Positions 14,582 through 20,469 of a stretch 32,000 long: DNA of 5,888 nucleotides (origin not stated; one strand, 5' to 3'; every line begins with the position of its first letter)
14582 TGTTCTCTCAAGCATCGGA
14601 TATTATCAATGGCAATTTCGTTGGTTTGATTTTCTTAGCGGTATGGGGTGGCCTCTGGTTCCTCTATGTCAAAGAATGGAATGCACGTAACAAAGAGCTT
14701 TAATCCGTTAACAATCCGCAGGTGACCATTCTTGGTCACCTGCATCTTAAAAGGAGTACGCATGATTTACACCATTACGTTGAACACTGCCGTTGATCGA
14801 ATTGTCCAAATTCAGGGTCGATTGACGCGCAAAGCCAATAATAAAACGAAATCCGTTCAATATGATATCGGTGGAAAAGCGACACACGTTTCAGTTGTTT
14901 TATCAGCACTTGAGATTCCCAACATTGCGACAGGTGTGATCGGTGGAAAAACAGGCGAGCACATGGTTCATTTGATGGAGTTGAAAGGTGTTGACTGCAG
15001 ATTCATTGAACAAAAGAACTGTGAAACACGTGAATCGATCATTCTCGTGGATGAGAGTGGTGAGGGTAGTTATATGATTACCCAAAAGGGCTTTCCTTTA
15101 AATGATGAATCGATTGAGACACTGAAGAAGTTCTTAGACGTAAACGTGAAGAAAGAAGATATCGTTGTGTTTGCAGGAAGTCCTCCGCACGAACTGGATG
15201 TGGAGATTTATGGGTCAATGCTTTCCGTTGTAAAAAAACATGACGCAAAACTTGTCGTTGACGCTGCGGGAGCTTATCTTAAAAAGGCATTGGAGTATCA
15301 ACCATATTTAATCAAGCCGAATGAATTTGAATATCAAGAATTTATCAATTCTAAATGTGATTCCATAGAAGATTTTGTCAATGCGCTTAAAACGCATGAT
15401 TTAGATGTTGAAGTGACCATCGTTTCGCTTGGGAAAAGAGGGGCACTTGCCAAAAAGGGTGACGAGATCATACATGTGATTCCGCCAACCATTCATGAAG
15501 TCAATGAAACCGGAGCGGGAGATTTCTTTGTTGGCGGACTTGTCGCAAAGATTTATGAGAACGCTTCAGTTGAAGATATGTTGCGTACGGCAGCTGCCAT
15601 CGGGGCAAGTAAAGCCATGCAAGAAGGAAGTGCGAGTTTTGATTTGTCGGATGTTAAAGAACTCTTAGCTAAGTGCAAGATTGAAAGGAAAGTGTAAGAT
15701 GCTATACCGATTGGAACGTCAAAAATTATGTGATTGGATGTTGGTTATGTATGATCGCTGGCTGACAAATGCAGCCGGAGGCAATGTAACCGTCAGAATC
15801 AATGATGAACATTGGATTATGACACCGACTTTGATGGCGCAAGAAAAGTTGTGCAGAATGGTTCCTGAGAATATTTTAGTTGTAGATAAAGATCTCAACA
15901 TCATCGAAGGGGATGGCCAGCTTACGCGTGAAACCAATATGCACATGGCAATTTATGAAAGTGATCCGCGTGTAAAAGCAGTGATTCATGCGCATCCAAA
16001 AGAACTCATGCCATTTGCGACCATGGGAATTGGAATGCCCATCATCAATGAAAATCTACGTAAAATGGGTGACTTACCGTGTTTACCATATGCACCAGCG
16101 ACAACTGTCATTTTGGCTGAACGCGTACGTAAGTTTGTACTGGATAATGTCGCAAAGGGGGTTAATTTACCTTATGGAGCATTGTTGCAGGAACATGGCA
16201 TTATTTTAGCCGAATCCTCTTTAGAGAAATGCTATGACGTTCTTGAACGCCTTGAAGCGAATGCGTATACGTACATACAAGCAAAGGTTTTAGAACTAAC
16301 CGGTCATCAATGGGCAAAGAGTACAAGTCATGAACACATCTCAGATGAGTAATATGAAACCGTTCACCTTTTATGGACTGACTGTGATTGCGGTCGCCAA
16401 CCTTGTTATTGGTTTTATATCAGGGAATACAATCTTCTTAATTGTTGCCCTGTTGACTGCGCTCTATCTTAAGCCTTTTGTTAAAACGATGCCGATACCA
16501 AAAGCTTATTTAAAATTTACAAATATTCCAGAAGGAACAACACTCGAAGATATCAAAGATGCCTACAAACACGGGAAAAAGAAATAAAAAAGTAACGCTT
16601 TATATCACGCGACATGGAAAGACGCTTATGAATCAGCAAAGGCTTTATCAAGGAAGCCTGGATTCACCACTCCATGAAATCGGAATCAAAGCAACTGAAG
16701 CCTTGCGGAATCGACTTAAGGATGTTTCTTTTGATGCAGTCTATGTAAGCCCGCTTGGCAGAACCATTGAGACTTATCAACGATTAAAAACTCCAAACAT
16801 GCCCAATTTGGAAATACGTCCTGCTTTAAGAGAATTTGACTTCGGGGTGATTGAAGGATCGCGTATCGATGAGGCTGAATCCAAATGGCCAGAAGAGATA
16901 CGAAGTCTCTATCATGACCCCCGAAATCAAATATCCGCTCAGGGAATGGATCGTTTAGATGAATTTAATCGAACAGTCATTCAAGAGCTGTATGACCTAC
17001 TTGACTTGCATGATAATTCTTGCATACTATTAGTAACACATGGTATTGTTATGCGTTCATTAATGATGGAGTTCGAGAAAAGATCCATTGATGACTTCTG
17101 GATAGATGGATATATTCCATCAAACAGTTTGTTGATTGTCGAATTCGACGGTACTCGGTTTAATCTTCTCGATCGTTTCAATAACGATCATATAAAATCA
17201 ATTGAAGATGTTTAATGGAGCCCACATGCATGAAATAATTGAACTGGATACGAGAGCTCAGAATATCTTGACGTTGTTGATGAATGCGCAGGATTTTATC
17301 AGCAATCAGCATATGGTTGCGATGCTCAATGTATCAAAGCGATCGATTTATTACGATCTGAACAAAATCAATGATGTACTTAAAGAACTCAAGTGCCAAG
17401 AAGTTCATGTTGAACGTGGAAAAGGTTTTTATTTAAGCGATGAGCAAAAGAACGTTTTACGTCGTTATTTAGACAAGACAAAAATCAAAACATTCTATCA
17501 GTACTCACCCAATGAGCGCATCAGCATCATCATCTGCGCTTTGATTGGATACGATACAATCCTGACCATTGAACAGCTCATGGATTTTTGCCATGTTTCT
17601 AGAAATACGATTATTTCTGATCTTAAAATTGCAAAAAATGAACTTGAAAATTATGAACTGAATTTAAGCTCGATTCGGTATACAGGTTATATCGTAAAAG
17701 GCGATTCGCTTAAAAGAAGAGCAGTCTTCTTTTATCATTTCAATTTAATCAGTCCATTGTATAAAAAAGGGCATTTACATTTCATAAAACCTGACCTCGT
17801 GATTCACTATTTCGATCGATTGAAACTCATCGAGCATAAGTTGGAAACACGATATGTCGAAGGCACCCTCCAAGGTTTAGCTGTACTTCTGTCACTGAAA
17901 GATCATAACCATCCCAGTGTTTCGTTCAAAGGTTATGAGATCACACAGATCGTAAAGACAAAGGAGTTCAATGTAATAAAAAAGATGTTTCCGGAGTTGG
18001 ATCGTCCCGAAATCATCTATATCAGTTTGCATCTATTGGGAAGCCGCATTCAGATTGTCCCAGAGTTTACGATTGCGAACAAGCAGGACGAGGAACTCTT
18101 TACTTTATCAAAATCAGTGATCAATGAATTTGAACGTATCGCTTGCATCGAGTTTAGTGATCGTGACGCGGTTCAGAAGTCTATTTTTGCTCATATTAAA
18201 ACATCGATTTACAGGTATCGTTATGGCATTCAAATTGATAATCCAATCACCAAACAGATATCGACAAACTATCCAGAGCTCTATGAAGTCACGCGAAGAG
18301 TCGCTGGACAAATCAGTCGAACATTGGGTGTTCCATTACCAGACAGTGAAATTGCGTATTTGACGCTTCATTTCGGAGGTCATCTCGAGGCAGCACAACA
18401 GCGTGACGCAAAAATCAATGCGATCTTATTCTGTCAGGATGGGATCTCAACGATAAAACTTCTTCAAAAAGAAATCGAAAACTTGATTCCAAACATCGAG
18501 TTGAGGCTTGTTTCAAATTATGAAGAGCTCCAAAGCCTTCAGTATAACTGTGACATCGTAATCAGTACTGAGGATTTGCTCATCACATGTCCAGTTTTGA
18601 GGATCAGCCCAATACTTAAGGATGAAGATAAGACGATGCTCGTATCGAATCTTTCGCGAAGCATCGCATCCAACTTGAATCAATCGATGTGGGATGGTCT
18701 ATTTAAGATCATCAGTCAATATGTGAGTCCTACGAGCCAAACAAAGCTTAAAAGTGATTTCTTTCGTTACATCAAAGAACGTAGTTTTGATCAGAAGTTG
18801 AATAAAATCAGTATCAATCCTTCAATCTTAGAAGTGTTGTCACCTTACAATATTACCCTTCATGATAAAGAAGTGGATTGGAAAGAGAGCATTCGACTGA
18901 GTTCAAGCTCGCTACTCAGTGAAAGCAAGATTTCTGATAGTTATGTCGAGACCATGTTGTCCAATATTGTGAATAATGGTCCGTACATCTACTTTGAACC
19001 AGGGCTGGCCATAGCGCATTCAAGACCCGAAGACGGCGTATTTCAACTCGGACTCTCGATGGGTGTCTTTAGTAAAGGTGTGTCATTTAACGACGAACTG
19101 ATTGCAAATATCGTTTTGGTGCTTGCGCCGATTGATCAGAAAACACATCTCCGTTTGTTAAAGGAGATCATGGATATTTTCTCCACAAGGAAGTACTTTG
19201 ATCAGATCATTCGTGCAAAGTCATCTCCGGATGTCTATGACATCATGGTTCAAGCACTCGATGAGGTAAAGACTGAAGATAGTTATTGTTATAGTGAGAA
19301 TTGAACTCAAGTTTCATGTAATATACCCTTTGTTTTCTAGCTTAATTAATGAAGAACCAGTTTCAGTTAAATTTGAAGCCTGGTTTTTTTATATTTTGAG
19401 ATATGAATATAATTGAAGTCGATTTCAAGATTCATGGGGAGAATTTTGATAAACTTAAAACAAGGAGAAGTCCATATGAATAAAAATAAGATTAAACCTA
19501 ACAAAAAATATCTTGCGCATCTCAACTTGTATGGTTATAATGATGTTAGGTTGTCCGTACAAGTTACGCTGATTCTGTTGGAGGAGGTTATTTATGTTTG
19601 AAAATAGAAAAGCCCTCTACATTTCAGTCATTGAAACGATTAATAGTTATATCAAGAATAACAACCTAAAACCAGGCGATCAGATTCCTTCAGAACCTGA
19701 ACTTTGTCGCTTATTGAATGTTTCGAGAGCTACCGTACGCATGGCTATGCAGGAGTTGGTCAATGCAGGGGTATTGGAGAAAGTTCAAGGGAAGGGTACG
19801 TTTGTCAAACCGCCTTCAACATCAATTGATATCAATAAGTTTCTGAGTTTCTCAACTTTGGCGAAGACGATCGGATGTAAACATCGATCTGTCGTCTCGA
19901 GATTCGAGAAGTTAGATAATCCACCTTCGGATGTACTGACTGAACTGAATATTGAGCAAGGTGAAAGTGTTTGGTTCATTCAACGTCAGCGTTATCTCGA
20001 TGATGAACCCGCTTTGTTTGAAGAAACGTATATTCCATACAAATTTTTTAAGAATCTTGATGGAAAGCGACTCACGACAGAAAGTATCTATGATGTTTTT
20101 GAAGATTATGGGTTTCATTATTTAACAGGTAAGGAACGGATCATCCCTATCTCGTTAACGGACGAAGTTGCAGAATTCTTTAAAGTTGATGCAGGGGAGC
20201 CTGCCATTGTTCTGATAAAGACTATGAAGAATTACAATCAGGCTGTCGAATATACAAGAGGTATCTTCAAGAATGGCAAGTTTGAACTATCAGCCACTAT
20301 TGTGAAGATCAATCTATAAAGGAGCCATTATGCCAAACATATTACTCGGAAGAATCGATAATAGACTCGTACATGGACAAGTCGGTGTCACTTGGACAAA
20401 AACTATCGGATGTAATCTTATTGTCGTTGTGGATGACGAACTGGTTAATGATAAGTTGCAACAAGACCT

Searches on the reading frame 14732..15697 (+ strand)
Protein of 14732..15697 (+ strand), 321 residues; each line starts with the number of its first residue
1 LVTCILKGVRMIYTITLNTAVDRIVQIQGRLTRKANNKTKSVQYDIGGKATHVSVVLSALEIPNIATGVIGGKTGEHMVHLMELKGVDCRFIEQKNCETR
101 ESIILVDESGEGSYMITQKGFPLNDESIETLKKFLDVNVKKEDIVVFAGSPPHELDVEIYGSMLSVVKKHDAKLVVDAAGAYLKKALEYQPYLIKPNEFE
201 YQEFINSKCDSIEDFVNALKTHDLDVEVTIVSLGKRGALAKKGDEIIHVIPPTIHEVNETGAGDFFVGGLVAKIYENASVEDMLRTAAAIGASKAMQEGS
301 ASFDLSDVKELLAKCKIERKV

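Call 92: search_protein_families(library=pfam, proteins=[window:14732-15697:+], max_evalue=0.00001)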
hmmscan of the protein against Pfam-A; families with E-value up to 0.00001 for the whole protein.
window:14732-15697:+ (321 aa): 1 family
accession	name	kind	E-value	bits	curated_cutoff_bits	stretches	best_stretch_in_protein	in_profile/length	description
PF00294.29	PfkB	-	7.4e-40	137.6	25.8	1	32-302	19-297/302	pfkB family carbohydrate kinase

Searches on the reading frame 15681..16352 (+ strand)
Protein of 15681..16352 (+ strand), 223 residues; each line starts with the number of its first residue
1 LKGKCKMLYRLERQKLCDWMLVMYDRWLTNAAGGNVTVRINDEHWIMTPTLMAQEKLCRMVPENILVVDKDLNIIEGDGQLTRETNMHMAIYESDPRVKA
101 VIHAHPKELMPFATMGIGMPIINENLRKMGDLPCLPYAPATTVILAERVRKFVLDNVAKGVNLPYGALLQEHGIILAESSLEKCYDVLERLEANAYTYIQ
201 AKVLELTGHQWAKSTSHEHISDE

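Call 92: search_protein_families(library=pfam, proteins=[window:15681-16352:+], max_evalue=0.00001)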
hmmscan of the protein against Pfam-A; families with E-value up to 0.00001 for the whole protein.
window:15681-16352:+ (223 aa): 1 family
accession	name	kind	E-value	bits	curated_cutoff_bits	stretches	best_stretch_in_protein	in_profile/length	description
PF00596.27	Aldolase_II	-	8.8e-32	110.9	22.2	1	14-198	1-182/183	Class II Aldolase and Adducin N-terminal domain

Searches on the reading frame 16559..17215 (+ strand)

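Call 92: search_protein_families(library=pfam, proteins=[window:16559-17215:+], max_evalue=0.00001)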
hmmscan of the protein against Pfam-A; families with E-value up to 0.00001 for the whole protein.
window:16559-17215:+ (218 aa): 1 family
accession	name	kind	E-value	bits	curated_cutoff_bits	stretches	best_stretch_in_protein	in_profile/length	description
PF00300.27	His_Phos_1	-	6e-41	140.7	21.7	1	14-205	1-190/194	Histidine phosphatase superfamily (branch 1)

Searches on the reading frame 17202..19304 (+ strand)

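Call 92: search_protein_families(library=pfam, proteins=[window:17202-19304:+], max_evalue=0.00001)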
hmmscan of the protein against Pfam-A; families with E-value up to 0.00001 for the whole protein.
window:17202-19304:+ (700 aa): 4 families
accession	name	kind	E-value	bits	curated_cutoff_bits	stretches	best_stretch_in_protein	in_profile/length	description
PF00874.25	PRD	-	3.4e-27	95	23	1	305-393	2-89/90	PRD domain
PF00359.27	PTS_EIIA_2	-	1e-20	74.7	27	1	545-682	2-141/144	Phosphoenolpyruvate-dependent sugar phosphotransferase system, EIIA 2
PF08279.18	HTH_11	-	2.1e-10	40.8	25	0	18-75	1-53/55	HTH domain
PF09182.16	PuR_N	-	5.5e-07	29.9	24.6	0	24-74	12-62/70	Bacterial purine repressor, N-terminal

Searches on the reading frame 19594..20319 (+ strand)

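Call 92: search_protein_families(library=pfam, proteins=[window:19594-20319:+], max_evalue=0.00001)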
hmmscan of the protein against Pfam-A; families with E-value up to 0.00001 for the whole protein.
window:19594-20319:+ (241 aa): 2 families
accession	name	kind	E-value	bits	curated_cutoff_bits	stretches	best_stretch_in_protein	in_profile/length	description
PF07702.18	UTRA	-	2.6e-27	95.8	23.8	1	108-230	16-140/141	UTRA domain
PF00392.27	GntR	-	3.3e-16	59.1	27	1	9-71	2-64/64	Bacterial regulatory proteins, gntR family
